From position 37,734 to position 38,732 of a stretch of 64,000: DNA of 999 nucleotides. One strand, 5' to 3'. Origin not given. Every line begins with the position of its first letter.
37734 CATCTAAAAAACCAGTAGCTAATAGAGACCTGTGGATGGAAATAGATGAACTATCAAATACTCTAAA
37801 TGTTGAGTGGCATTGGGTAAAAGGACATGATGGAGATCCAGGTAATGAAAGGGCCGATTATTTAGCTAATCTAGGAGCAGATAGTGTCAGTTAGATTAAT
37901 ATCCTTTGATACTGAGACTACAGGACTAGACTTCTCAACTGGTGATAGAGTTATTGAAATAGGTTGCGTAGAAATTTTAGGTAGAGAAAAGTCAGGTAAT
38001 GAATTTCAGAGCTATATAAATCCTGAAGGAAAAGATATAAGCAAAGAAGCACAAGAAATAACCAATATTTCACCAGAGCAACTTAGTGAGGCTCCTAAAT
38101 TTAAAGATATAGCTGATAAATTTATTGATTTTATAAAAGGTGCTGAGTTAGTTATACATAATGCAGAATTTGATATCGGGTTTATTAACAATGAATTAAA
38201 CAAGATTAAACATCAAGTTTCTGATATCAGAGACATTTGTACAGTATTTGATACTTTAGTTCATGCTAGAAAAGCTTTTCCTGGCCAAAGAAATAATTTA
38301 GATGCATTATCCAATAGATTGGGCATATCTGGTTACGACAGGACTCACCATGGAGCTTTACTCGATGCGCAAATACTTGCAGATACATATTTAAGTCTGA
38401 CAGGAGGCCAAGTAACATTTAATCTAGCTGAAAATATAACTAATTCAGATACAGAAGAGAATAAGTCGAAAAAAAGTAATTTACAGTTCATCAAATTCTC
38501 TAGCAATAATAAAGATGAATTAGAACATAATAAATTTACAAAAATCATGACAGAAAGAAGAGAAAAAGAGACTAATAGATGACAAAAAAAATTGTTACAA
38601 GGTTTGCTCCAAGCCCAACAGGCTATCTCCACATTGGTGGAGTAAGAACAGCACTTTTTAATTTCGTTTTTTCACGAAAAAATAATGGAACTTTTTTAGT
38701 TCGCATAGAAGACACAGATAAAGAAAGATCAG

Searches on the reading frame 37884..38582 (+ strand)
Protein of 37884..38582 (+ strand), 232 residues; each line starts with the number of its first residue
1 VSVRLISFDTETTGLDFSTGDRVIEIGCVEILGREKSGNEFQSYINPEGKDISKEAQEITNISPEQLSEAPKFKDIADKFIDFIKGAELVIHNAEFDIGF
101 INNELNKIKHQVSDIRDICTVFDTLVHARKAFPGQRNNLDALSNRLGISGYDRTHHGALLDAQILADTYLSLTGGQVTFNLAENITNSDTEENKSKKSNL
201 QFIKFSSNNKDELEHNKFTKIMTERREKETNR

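Call 54: search_protein_families(library=pfam, proteins=[window:37884-38582:+], max_evalue=0.00001)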
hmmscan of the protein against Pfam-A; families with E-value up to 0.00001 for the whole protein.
window:37884-38582:+ (232 aa): 1 family
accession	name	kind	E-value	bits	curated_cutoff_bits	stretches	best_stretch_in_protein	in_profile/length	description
PF00929.31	RNase_T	-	5e-36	125.1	24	1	7-167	2-162/164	Exonuclease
